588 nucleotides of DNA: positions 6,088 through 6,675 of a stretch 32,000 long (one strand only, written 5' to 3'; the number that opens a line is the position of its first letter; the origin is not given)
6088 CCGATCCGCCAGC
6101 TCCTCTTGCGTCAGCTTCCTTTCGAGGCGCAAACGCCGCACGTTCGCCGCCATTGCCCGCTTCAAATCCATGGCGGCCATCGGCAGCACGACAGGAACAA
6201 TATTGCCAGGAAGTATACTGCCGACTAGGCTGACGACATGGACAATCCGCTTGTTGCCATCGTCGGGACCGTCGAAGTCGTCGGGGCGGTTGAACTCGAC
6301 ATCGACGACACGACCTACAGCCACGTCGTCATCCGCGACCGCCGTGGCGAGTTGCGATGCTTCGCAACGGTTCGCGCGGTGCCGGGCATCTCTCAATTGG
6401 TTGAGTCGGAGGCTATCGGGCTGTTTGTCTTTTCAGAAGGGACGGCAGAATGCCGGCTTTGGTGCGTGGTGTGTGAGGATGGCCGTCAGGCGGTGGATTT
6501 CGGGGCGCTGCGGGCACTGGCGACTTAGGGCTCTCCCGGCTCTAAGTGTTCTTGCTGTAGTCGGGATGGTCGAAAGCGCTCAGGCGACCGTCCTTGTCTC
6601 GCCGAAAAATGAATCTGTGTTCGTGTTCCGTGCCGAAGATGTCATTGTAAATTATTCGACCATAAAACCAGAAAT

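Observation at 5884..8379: IS1595-family element with 1.5 kb of cargo, inserted into a REP hairpin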

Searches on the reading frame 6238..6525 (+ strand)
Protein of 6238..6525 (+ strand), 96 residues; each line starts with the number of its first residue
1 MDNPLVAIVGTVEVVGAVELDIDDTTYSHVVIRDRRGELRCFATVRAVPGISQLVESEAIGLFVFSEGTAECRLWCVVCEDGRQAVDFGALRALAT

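Call 7: search_protein_families(library=pfam, proteins=[window:6238-6525:+], max_evalue=0.1)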
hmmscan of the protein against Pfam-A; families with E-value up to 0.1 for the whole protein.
window:6238-6525:+ (96 aa): 0 families

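Call 8: search_protein_families(library=ncbifam, proteins=[window:6238-6525:+], max_evalue=0.1)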
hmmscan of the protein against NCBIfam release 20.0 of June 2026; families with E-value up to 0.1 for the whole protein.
window:6238-6525:+ (96 aa): 0 families

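Call 30: search_protein_families(library=padloc, proteins=[window:6238-6525:+], max_evalue=1)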
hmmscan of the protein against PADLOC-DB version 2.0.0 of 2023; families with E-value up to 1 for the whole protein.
window:6238-6525:+ (96 aa): 0 families

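Call 31: search_protein_families(library=phrogs, proteins=[window:6238-6525:+], max_evalue=1)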
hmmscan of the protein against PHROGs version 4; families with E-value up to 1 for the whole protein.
window:6238-6525:+ (96 aa): 0 families

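Call 33: find_homologous_proteins(query=window:6238-6525:+)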
Query window:6238-6525:+ (96 aa): 26 proteins with E <= 0.001 among 52 candidates.
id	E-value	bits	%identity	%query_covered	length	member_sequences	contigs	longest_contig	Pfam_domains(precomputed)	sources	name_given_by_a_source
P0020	7.1e-56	204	100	100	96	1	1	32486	-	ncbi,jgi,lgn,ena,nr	ncbi:MAG TPA: hypothetical protein VEK73_12290 [Xanthobacteraceae bacterium]|nr:hypothetical protein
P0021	9.4e-37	143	71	98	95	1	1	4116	-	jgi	jgi:hypothetical protein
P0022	1.7e-35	139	72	99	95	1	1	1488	-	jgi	jgi:hypothetical protein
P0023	6.7e-33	130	69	100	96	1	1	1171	-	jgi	jgi:hypothetical protein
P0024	1.1e-31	126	67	99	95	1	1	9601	-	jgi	jgi:hypothetical protein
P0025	4.7e-31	124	66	99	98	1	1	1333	-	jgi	jgi:hypothetical protein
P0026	9.7e-31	123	65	99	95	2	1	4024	-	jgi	jgi:hypothetical protein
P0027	2.5e-30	122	64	99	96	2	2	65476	-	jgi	jgi:hypothetical protein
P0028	3.2e-30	122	69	98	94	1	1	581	-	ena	-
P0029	1.1e-29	120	62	99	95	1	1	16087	-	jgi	jgi:hypothetical protein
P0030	1.5e-29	120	63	97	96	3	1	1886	-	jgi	jgi:hypothetical protein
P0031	1.1e-28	117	64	99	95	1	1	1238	-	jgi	jgi:hypothetical protein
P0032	1.4e-28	116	67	92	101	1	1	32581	-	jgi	jgi:hypothetical protein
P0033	2.5e-28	116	63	99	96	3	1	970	-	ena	-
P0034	4.6e-28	115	63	99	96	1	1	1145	-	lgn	-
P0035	5.2e-28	115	63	98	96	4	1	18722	-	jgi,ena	-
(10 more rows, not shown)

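Call 36: find_encoding_contigs(protein=P0027, flank=4000, max_places=3)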
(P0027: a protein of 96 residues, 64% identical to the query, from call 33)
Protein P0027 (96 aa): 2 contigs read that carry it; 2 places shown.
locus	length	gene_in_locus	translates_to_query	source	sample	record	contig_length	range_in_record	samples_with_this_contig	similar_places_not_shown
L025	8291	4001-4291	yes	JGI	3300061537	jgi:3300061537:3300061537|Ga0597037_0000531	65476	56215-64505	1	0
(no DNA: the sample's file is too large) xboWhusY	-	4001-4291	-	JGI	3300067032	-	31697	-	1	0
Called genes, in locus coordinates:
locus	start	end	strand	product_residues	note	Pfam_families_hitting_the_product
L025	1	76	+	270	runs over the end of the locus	PF01135:PCMT, PF13847:Methyltransf_31 (weak), PF13649:Methyltransf_25 (weak)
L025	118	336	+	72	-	-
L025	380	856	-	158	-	PF04828:GFA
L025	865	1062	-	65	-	-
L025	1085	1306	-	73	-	-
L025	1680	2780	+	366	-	-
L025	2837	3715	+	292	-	PF03400:DDE_Tnp_IS1 (faint)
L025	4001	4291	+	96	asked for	-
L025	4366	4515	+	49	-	-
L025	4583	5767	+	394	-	PF13458:Peripla_BP_6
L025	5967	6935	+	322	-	-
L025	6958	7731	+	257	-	PF00005:ABC_tran, PF13304:AAA_21 (faint)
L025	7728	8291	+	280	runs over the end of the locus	PF01061:ABC2_membrane, PF12679:ABC2_membrane_2, PF12698:ABC2_membrane_3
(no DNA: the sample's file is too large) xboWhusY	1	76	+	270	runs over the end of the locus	PF01135:PCMT, PF13847:Methyltransf_31 (weak), PF13649:Methyltransf_25 (weak)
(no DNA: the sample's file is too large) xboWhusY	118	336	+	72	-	-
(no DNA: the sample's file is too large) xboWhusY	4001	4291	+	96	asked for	-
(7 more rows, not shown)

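Call 37: find_encoding_contigs(protein=P0032, flank=4000, max_places=3)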
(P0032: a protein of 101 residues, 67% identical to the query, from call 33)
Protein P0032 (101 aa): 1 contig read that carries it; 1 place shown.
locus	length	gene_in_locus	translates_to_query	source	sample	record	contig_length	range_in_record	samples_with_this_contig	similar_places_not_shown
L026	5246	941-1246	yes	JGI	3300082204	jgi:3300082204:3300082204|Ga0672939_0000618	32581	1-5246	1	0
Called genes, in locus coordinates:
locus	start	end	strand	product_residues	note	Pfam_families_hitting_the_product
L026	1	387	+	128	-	?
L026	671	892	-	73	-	PF13560:HTH_31, PF12844:HTH_19 (weak), PF13443:HTH_26, PF01381:HTH_3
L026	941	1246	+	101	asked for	-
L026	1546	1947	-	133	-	-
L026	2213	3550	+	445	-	PF00275:EPSP_synthase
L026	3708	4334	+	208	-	PF02224:Cytidylate_kin, PF13189:Cytidylate_kin2, PF13207:AAA_17 (weak)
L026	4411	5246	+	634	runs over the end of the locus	PF00575:S1, PF21710:Spt6_S1 (faint), PF00575:S1, PF23459:S1_RRP5 (weak), PF00575:S1, PF23459:S1_RRP5 (weak)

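Call 50: find_encoding_contigs(protein=P0020, flank=5000, max_places=10)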
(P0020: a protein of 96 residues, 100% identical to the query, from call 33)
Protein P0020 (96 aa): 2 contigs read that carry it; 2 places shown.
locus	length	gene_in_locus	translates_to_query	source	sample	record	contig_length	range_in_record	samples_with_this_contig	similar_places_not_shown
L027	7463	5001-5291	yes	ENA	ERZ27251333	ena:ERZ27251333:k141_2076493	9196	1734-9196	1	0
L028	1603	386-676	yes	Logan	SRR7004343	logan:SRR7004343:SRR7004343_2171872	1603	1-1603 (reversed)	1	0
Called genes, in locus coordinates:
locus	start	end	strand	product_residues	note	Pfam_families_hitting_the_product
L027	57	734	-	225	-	-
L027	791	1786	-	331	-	PF25919:BSH_CusB (faint), PF25881:HH_YBHG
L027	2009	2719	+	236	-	-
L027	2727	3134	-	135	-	PF12172:zf-ChsH2, PF01796:OB_ChsH2_C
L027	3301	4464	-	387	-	PF22691:Thiolase_C_1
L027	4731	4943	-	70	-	PF13560:HTH_31, PF12844:HTH_19 (weak), PF01381:HTH_3, PF13443:HTH_26 (faint)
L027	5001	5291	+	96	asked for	-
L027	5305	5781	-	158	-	-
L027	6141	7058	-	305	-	PF12760:Zn_ribbon_IS1595, PF12762:DDE_Tnp_IS1595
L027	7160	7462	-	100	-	?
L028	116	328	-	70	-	PF13560:HTH_31, PF12844:HTH_19 (weak), PF01381:HTH_3, PF13443:HTH_26 (faint)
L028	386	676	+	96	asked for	-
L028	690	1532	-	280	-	-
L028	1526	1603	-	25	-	?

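Call 64: find_encoding_contigs(protein=P0035, flank=4000, max_places=3)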
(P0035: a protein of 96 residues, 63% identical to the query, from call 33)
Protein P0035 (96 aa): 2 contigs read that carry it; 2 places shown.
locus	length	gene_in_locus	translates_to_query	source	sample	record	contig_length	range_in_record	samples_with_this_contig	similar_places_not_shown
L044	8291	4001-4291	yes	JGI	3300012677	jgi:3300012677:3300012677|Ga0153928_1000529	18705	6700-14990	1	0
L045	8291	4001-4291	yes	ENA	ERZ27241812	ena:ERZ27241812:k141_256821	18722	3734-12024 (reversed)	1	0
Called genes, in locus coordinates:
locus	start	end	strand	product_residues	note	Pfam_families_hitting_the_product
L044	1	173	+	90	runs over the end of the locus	-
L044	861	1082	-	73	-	-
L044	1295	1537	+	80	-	-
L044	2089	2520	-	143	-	PF12680:SnoaL_2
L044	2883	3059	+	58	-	-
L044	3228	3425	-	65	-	-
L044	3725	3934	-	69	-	PF13560:HTH_31, PF12844:HTH_19 (weak), PF01381:HTH_3, PF13443:HTH_26 (weak)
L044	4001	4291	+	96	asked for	-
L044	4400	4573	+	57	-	-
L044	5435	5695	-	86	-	PF20075:DUF6471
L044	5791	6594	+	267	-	-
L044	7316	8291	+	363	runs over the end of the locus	PF00154:RecA_N, PF06745:ATPase (weak), PF08423:Rad51 (weak), PF27531:MT3502_N (weak), PF21096:RecA_C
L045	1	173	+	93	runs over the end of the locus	-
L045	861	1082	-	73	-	-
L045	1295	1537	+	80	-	-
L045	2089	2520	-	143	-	PF12680:SnoaL_2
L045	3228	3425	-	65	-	-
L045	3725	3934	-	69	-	PF13560:HTH_31, PF12844:HTH_19 (weak), PF01381:HTH_3, PF13443:HTH_26 (weak)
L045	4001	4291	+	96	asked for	-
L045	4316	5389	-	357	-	-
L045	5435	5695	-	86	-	PF20075:DUF6471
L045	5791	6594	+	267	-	-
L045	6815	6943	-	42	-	-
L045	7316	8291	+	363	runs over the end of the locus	PF00154:RecA_N, PF06745:ATPase (faint), PF08423:Rad51 (weak), PF21096:RecA_C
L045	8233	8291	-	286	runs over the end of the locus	-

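Call 65: find_encoding_contigs(protein=P0029, flank=4000, max_places=3)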
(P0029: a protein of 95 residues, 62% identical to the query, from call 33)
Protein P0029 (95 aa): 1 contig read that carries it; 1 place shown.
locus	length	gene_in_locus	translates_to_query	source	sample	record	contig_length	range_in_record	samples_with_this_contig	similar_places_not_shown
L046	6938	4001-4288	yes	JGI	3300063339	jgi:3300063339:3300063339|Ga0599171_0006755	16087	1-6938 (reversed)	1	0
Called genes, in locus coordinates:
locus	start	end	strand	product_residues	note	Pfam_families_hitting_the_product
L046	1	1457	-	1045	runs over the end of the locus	PF00873:ACR_tran, PF03176:MMPL (weak)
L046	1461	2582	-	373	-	PF25917:BSH_RND, PF25973:BSH_CzcB (weak), PF25876:HH_MFP_RND, PF25944:Beta-barrel_RND, PF25967:RND-MFP_C (weak), PF25989:YknX_C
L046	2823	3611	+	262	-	PF03372:Exo_endo_phos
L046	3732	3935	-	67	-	PF13560:HTH_31, PF12844:HTH_19 (weak), PF01381:HTH_3, PF13443:HTH_26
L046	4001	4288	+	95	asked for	-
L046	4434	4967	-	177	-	PF01850:PIN (weak)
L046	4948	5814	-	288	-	-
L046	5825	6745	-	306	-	PF12760:Zn_ribbon_IS1595, PF12762:DDE_Tnp_IS1595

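Call 68: predict_structure(alignment_id=A3)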
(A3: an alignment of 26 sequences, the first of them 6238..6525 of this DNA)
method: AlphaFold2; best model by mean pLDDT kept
length: 96 residues; sequences in the alignment: 26
mean_pLDDT: 91.5   pTM: 0.82
mean pLDDT of the five models: 91.5, 90.3, 83.9, 83.9, 76.6
residues with pLDDT >= 90: 73; 70-90: 21; 50-70: 2; < 50: 0
segments of 3 or more residues with pLDDT < 50: none
pLDDT, mean of each block of 10 residues (from residue 1): 83 95 93 95 93 95 89 95 93 80
secondary structure, 60 per line:
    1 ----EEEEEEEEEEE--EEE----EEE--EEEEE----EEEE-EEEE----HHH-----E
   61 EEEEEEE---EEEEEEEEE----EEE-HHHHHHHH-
elements in order: E5-15 E18-20 E25-27 E30-34 E39-42 E44-47 E60-67 E71-79 E84-86 H88-95
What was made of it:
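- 6238..6528 (+): orf96, a 96-aa conserved all-beta protein with an OB-fold-like model. The AlphaFold2 model has pLDDT 91.5 (call 68).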

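Call 71: fold_search(model_id=the predicted structure, library=pdb)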
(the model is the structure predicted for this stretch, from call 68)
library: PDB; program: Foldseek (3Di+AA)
matches with E <= 10: 483; with E <= 0.001: 0
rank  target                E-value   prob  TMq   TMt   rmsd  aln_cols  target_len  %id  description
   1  4dam_E                1.1e-02  0.98  0.45  0.40   8.5       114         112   13  Crystal structure of small single-stranded DNA-binding protein from Streptomyces coelicolor (released 2013-01-16)
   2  4dam_H                1.3e-02  0.98  0.46  0.42   8.4       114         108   12  Crystal structure of small single-stranded DNA-binding protein from Streptomyces coelicolor (released 2013-01-16)
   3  6cqm_H                1.5e-02  1.00  0.55  0.60   3.6        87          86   16  Crystal Structure of mitochondrial single-stranded DNA binding proteins from S. cerevisiae, Rim1 (Form2) (released 2018-05-30)
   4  5gqo_B                1.6e-02  0.98  0.46  0.46   7.2        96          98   14  Structure of the second Single Stranded DNA Binding protein (SSBb) from Mycobacterium smegmatis (released 2016-10-12)
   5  4dam_D                2.0e-02  0.98  0.46  0.42   7.4       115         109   14  Crystal structure of small single-stranded DNA-binding protein from Streptomyces coelicolor (released 2013-01-16)
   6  4dam_F                2.2e-02  0.77  0.36  0.33   9.5       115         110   13  Crystal structure of small single-stranded DNA-binding protein from Streptomyces coelicolor (released 2013-01-16)
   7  6cqo_D                2.6e-02  1.00  0.57  0.56   3.5        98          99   13  Crystal Structure of mitochondrial single-stranded DNA binding proteins from S. cerevisiae (SeMet Labeled), Rim1 (Form (released 2018-05-30)
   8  4dam_J                2.6e-02  0.95  0.45  0.41   8.2       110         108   13  Crystal structure of small single-stranded DNA-binding protein from Streptomyces coelicolor (released 2013-01-16)
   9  6xzu_B                2.9e-02  0.97  0.39  0.28   4.4        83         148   12  Complex of C-terminal domain of murine complement C3b with the hC3Nb3 nanobody (released 2020-08-12)
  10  4dam_B                3.2e-02  0.72  0.37  0.34   9.1       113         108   12  Crystal structure of small single-stranded DNA-binding protein from Streptomyces coelicolor (released 2013-01-16)
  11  4dam_G                3.4e-02  0.98  0.50  0.49   5.9       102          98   14  Crystal structure of small single-stranded DNA-binding protein from Streptomyces coelicolor (released 2013-01-16)
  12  4dam_K                3.4e-02  0.95  0.46  0.41   7.9       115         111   13  Crystal structure of small single-stranded DNA-binding protein from Streptomyces coelicolor (released 2013-01-16)
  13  6cqk_B                3.8e-02  1.00  0.55  0.57   4.4        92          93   11  Crystal Structure of mitochondrial single-stranded DNA binding proteins from S. cerevisiae, Rim1 (Form1) (released 2018-05-30)
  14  4ql5_A                5.2e-02  0.90  0.35  0.43   5.1        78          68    8  Crystal structure of translation initiation factor IF-1 from Streptococcus pneumoniae TIGR4 (released 2014-07-02)
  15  2n3s_MODEL_1_A        6.5e-02  0.72  0.31  0.37   5.8        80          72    8  NMR Assignments and structure of Translation initiation factor IF-1 from Burkholderia thailandensis E264. (released 2015-06-24)
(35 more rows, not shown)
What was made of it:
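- On Type II toxin-antitoxin system (for XRE-orf96): Its model is OB-fold-like (call 71).
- The orf96 model resembles single-strand-binding OB folds (call 71).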
